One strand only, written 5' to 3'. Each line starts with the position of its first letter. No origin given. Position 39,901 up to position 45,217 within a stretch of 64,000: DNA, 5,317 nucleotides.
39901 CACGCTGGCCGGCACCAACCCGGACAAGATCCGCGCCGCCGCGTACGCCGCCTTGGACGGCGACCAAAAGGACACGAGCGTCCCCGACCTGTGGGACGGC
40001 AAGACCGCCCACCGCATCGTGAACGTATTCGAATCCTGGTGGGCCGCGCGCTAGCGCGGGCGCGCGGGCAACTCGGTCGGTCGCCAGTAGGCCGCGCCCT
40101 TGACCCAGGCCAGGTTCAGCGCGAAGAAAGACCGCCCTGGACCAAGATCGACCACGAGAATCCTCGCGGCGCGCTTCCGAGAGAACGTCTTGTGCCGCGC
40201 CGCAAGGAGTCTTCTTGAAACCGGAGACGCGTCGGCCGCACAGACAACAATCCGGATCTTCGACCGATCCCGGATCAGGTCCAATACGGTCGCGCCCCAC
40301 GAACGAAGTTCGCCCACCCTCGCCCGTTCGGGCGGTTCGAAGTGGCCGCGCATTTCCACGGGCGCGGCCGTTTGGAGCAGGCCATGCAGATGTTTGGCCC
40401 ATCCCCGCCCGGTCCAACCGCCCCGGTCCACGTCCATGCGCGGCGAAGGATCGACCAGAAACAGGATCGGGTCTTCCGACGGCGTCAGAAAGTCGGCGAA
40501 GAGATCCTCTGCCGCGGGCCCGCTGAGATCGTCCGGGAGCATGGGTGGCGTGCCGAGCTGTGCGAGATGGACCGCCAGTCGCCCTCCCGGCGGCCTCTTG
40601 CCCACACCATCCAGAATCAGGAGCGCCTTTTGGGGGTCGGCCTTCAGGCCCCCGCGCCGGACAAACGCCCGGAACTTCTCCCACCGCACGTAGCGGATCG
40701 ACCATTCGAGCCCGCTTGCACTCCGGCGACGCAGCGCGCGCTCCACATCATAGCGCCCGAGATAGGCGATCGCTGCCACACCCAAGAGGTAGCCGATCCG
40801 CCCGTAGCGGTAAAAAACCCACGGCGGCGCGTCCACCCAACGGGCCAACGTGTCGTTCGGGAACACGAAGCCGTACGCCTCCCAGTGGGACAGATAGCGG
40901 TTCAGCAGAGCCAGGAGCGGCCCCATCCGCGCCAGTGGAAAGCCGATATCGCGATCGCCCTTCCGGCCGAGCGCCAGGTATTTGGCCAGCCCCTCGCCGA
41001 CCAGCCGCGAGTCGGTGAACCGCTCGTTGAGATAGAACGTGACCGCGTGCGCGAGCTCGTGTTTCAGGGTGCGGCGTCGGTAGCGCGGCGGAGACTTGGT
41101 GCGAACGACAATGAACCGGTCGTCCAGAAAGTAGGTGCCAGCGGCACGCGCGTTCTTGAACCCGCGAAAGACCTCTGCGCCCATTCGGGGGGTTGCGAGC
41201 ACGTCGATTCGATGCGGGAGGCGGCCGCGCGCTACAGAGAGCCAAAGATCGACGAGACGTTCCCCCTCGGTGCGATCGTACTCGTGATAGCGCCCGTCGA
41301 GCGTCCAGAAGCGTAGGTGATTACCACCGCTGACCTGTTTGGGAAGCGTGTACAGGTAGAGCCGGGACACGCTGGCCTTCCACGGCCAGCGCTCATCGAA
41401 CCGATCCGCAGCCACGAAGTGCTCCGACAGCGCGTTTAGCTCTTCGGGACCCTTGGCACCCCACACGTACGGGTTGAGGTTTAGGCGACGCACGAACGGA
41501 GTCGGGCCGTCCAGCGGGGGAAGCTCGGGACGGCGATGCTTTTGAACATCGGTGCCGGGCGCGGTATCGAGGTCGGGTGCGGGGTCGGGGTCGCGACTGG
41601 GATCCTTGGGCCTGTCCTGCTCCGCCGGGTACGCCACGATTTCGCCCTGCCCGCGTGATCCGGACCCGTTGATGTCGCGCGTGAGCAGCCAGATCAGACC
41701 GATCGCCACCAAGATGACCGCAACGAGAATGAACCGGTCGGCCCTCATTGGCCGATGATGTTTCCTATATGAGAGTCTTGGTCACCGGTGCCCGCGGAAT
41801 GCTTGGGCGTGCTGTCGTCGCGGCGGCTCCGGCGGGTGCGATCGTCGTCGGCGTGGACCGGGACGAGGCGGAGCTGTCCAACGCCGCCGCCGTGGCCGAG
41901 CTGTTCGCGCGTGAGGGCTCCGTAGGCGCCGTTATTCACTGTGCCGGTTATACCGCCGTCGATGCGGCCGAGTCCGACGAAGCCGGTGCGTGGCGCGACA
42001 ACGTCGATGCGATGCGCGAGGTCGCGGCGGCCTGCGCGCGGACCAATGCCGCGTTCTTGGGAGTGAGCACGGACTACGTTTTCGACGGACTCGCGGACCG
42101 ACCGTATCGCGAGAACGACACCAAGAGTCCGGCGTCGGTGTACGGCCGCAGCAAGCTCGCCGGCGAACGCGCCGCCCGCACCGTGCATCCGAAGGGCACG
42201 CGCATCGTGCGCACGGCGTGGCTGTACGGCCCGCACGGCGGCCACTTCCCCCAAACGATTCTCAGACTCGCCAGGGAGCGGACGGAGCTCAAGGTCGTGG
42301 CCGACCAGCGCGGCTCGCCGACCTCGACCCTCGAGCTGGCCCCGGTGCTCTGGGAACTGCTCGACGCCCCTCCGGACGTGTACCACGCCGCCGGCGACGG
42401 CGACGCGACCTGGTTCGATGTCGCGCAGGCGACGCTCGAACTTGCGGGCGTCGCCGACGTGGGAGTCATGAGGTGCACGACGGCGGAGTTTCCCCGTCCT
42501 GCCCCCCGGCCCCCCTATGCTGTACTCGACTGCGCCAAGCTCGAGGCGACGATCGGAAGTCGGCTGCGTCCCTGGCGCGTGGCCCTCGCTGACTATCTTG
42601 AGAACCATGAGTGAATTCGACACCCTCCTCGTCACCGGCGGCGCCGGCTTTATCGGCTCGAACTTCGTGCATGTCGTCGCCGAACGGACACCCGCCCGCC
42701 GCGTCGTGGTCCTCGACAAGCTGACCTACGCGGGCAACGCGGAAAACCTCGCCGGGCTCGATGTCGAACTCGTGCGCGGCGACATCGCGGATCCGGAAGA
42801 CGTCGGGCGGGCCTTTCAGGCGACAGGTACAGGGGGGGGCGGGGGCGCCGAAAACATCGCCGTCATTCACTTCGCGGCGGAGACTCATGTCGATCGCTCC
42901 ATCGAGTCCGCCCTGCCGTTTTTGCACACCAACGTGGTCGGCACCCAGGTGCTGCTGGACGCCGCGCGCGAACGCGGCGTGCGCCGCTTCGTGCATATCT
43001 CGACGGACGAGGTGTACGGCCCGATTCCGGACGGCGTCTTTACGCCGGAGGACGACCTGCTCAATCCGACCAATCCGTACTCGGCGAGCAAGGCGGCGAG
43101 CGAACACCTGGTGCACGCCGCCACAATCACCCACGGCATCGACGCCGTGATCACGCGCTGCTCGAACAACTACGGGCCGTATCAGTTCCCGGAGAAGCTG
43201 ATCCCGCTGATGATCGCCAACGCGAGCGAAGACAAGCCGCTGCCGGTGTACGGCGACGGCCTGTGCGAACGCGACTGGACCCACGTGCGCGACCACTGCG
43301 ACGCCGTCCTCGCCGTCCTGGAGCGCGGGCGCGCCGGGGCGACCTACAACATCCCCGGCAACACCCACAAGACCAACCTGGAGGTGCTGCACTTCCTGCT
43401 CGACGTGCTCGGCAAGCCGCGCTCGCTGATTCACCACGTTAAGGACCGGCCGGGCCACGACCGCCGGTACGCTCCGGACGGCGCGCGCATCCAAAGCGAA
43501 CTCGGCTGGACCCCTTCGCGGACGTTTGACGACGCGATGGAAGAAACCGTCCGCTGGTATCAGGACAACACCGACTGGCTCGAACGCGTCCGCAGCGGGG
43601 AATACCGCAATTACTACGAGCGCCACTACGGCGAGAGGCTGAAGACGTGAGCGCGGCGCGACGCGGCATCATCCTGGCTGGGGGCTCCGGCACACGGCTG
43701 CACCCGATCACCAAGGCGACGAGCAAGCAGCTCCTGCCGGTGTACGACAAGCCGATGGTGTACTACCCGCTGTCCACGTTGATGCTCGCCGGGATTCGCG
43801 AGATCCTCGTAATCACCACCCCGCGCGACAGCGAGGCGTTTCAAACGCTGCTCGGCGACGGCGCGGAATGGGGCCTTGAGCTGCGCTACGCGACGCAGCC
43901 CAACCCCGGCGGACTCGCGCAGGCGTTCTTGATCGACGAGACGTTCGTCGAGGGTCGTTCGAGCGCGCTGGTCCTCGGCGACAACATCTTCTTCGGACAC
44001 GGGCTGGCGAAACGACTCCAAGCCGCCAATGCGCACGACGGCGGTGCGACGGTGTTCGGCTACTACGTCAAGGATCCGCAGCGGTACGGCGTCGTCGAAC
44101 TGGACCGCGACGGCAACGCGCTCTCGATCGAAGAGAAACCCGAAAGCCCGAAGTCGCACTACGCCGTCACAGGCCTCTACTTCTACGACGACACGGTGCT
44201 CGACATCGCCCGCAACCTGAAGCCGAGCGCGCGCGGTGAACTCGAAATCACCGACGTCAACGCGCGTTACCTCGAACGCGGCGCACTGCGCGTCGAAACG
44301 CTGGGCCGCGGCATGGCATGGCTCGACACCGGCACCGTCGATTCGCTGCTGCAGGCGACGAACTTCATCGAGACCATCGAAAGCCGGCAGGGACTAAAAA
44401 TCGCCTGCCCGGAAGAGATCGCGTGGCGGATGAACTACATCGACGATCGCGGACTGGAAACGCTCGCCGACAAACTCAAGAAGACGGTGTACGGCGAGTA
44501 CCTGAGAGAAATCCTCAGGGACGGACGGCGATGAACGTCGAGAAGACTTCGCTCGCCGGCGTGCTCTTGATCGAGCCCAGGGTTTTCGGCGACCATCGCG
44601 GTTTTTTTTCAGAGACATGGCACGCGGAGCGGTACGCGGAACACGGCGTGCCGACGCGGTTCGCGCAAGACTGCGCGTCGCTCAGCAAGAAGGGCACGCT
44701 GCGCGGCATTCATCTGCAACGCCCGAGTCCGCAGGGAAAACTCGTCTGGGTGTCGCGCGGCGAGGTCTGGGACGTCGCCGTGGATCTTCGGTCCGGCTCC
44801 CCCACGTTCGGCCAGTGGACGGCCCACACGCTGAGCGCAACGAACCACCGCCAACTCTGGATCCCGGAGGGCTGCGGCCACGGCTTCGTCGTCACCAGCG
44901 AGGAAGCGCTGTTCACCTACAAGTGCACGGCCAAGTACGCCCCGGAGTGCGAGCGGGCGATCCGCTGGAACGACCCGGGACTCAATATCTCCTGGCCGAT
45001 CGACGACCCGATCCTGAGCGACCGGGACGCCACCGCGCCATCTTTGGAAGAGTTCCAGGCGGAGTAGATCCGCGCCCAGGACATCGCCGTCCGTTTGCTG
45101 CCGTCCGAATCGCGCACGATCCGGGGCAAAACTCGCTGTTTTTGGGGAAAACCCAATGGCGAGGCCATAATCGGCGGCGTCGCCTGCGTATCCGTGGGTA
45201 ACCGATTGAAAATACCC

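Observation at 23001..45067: A 22-kb envelope-polysaccharide locus with the gene set described around exosortase (PEP-CTERM) systems, but with no exosortase or PEP-CTERM protein inside the window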

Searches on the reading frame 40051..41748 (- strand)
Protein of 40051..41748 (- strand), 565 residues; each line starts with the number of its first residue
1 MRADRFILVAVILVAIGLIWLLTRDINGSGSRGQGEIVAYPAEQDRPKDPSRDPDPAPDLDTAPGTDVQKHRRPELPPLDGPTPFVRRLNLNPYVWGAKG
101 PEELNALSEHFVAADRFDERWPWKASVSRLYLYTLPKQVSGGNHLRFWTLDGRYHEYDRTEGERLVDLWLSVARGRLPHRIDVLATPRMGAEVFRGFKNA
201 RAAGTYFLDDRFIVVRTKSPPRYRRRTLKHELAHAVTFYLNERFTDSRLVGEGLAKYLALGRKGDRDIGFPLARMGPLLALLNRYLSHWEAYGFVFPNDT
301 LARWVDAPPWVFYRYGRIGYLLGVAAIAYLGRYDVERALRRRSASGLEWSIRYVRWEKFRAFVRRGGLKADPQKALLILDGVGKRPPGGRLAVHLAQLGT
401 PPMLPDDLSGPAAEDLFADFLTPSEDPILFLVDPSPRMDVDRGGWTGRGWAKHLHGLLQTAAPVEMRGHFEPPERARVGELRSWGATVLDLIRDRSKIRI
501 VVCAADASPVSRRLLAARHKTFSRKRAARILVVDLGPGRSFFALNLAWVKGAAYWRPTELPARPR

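Call 5: search_protein_families(library=ncbifam, proteins=[window:40051-41748:-], max_evalue=0.001)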
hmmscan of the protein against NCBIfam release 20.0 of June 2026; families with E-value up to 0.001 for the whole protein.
window:40051-41748:- (565 aa): 0 families

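Call 10: search_protein_families(library=ncbifam, proteins=[window:40051-41748:-], max_evalue=0.1)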
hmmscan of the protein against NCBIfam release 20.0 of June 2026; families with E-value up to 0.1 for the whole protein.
window:40051-41748:- (565 aa): 1 family
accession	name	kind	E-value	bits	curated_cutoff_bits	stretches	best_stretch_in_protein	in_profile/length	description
TIGR03429.1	arom_pren_DMATS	subfamily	0.046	13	163.85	1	125-172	242-290/408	DMATS family aromatic prenyltransferase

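Call 11: search_protein_families(library=pfam, proteins=[window:40051-41748:-], max_evalue=0.01)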
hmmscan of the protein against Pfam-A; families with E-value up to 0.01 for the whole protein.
window:40051-41748:- (565 aa): 0 families

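Call 46: find_homologous_proteins(query=window:40051-41748:-, max_evalue=0.001)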
Query window:40051-41748:- (565 aa): 2 proteins with E <= 0.001 among 8000 candidates.
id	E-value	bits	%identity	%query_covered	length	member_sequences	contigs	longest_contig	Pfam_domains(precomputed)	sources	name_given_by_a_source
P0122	0.0e+0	1302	100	100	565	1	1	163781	-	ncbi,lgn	-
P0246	3.2e-100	354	42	100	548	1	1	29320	-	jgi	-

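Call 50: search_solved_structures(query=window:40051-41748:-, max_evalue=10)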
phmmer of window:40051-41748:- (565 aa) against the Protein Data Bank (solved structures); distinct sequences matched with E-value up to 10: 1.
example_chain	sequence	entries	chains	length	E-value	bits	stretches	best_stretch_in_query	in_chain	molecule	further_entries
2y0m_B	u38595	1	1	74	0.81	11.1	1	30-75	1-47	MALE-SPECIFIC LETHAL 1 HOMOLOG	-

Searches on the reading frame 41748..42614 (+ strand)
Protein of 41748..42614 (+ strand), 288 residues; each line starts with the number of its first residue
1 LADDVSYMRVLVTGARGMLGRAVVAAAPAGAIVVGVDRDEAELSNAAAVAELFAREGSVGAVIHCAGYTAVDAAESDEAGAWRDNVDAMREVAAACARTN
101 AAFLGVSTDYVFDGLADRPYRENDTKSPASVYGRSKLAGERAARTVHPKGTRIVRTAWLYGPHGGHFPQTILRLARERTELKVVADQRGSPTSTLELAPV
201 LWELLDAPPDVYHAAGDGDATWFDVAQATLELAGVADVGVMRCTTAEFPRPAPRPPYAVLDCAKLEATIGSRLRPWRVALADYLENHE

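Call 5: search_protein_families(library=ncbifam, proteins=[window:41748-42614:+], max_evalue=0.001)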
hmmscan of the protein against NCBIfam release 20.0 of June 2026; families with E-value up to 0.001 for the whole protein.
window:41748-42614:+ (288 aa): 12 families
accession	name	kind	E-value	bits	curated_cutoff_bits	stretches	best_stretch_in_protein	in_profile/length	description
TIGR01214.1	rmlD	equivalog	8.5e-79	264.6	224.05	1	9-286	1-284/285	dTDP-4-dehydrorhamnose reductase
NF007440.0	PRK09987.1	equivalog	1e-40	139.9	308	1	8-283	1-289/299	dTDP-4-dehydrorhamnose reductase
TIGR01179.1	galE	equivalog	1.5e-09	37.1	262.3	1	40-147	53-160/332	UDP-glucose 4-epimerase GalE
NF005754.0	PRK07578.1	equivalog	1.7e-06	28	167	1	8-76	1-73/200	short chain dehydrogenase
TIGR01181.1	dTDP_gluc_dehyt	equivalog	4e-06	26.1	365.1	1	42-163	58-185/321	dTDP-glucose 4,6-dehydratase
TIGR02197.1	heptose_epim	equivalog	7e-06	25.4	274.6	1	48-146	54-153/316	ADP-glyceromanno-heptose 6-epimerase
NF007956.0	PRK10675.1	subfamily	7.1e-06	25.4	394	1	41-142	57-159/338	UDP-glucose 4-epimerase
TIGR01777.1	yfcH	hypoth_equivalog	3.1e-05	23.7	207.35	1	10-171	1-177/292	TIGR01777 family oxidoreductase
TIGR01746.1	Thioester-redct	subfamily_domain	0.00012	21.4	213.35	0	57-153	87-187/371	thioester reductase domain-containing protein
NF047922.1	GDPFucSynFcl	equivalog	0.00019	21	500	1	8-123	3-120/308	GDP-L-fucose synthase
NF042423.1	oxyalk_red_Shew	equivalog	0.00041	19.5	580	0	8-186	9-200/331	2-alkyl-3-oxoalkanoate reductase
NF043036.1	ErythonDh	equivalog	0.00098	18.4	325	0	40-140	58-157/321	D-erythronate dehydrogenase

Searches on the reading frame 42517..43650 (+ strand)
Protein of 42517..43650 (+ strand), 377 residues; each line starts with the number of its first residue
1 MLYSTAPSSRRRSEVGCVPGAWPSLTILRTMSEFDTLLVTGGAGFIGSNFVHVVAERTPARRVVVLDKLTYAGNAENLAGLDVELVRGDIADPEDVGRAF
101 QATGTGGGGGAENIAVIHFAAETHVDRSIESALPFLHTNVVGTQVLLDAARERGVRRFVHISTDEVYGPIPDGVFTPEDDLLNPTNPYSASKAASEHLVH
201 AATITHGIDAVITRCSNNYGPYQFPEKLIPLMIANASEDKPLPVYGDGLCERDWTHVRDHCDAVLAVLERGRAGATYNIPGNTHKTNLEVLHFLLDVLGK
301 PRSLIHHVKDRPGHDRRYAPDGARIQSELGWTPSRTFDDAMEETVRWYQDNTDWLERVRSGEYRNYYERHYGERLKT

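Call 5: search_protein_families(library=ncbifam, proteins=[window:42517-43650:+], max_evalue=0.001)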
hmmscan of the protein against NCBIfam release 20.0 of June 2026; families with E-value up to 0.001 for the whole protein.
window:42517-43650:+ (377 aa): 28 families (the best 25 are shown)
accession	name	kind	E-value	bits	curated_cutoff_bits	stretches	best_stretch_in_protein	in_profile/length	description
TIGR01181.1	dTDP_gluc_dehyt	equivalog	6e-126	419.9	365.1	1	37-357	2-320/321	dTDP-glucose 4,6-dehydratase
NF007490.0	PRK10084.1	subfamily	8.8e-95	317.7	649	1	37-373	3-359/361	dTDP-glucose 4,6-dehydratase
NF007582.0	PRK10217.1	equivalog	1.9e-90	303.5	698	1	36-365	3-348/355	dTDP-glucose 4,6-dehydratase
TIGR01179.1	galE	equivalog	1e-40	139.6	262.3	1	37-352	2-329/332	UDP-glucose 4-epimerase GalE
TIGR04180.1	EDH_00030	hypoth_equivalog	1.5e-31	109.6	475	1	38-334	2-295/297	NAD-dependent 4,6-dehydratase LegB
TIGR03466.1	HpnA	hypoth_equivalog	2.5e-25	89.1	367.65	1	37-294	3-242/327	hopanoid-associated sugar epimerase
NF007956.0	PRK10675.1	subfamily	5.1e-23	81.7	394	1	37-350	3-331/338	UDP-glucose 4-epimerase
NF052578.1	StrlDmthSdmBMthl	equivalog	1.4e-22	80.9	600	1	36-303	2-250/328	sterol demethylase protein SdmB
TIGR02622.1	CDP_4_6_dhtase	equivalog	3.3e-20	72.5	278.45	1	37-351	7-333/352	CDP-glucose 4,6-dehydratase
TIGR02197.1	heptose_epim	equivalog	4e-19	68.9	274.6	1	37-306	1-267/316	ADP-glyceromanno-heptose 6-epimerase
NF042422.1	oxyalk_red_OleD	equivalog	6.2e-18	65.2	580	1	37-302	3-254/329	2-alkyl-3-oxoalkanoate reductase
TIGR01214.1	rmlD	equivalog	6.6e-17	61.5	224.05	1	36-298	1-226/285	dTDP-4-dehydrorhamnose reductase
TIGR03589.1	PseB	equivalog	6.4e-13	48.3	407.75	1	35-276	5-223/324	UDP-N-acetylglucosamine 4,6-dehydratase (inverting)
NF011728.1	PRK15181.1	equivalog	3.2e-12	46.1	760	1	37-352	18-341/348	Vi polysaccharide biosynthesis UDP-N-acetylglucosaminuronic acid C-4 epimerase TviC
NF047922.1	GDPFucSynFcl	equivalog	1.5e-11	44.3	500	1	135-352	77-305/308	GDP-L-fucose synthase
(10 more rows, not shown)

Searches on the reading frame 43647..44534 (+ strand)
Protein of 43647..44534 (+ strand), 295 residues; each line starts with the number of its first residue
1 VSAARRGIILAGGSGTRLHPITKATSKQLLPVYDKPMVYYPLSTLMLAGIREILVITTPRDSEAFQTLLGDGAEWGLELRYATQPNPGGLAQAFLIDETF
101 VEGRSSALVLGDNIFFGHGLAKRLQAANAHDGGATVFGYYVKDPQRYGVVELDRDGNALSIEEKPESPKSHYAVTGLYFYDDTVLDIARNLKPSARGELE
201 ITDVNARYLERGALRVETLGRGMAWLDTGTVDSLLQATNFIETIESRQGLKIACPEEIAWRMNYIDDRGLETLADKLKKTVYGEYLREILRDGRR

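Call 5: search_protein_families(library=ncbifam, proteins=[window:43647-44534:+], max_evalue=0.001)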
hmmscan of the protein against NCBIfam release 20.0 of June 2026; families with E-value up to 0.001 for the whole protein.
window:43647-44534:+ (295 aa): 30 families (the best 25 are shown)
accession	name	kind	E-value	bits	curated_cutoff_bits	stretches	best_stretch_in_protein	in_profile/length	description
TIGR01207.1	rmlA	equivalog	5.6e-147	488.4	360.65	1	6-290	1-285/286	glucose-1-phosphate thymidylyltransferase RfbA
NF012024.0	PRK15480.1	equivalog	1.8e-133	444.1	588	1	4-291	3-290/292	glucose-1-phosphate thymidylyltransferase RfbA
TIGR01208.1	rmlA_long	equivalog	9.8e-55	185.8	320.25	1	7-241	2-234/353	glucose-1-phosphate thymidylyltransferase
TIGR03992.1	Arch_glmU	subfamily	4e-41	141.2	292.1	1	7-240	3-226/393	bifunctional sugar-1-phosphate nucleotidylyltransferase/acetyltransferase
NF041313.1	UDPGP_AglF_Halo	equivalog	4.4e-31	108.1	400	1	7-212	3-206/234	UTP--glucose-1-phosphate uridylyltransferase AglF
NF041173.1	Sug_nt_acttase_Thmprot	equivalog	2.9e-27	95.6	600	1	7-240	3-226/405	bifunctional sugar-1-phosphate nucleotidylyltransferase/acetyltransferase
NF052502.1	man1P_GTase_Rv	exception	3.5e-27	95.2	440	1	8-237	4-226/352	mannose-1-phosphate guanylyltransferase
TIGR01099.1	galU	equivalog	3.1e-21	76.1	326.8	2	5-58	2-55/261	UTP--glucose-1-phosphate uridylyltransferase GalU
NF045761.1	NAMPUrTaseMurU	equivalog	2.1e-16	60.4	250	1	7-236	3-222/226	N-acetylmuramate alpha-1-phosphate uridylyltransferase MurU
NF003670.0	PRK05293.1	equivalog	6.8e-16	58.2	470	2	129-253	145-268/382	glucose-1-phosphate adenylyltransferase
TIGR02091.1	glgC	equivalog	5.2e-13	48.8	424.9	2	7-58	3-55/364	glucose-1-phosphate adenylyltransferase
NF049965.1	GlMnHpPGnyltfHddC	equivalog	2.1e-11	43.9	300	1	7-185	3-172/221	D-glycero-D-manno-heptose 1-phosphate guanosyltransferase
NF009928.0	PRK13389.1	equivalog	2.1e-11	43.5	548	1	5-58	9-62/302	UTP--glucose-1-phosphate uridylyltransferase GalU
NF007516.0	PRK10122.1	equivalog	2.1e-10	40.2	534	1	8-58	7-57/297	UTP--glucose-1-phosphate uridylyltransferase GalF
TIGR01173.1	glmU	equivalog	3e-10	39.5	366.85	1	8-209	4-203/452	bifunctional UDP-N-acetylglucosamine diphosphorylase/glucosamine-1-phosphate N-acetyltransferase GlmU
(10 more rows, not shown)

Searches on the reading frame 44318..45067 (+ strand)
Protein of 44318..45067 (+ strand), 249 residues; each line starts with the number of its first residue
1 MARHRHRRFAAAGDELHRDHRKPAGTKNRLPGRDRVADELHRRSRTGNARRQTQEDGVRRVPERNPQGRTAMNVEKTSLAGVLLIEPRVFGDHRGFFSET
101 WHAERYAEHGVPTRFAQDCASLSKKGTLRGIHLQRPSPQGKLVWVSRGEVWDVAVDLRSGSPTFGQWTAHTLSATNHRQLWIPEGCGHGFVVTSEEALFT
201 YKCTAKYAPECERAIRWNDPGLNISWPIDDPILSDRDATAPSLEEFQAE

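Call 5: search_protein_families(library=ncbifam, proteins=[window:44318-45067:+], max_evalue=0.001)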
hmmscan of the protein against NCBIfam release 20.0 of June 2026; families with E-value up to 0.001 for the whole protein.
window:44318-45067:+ (249 aa): 1 family
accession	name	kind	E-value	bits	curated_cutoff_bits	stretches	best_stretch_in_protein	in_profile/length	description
TIGR01221.1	rmlC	equivalog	1e-67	227.3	155.75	1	73-245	1-174/176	dTDP-4-dehydrorhamnose 3,5-epimerase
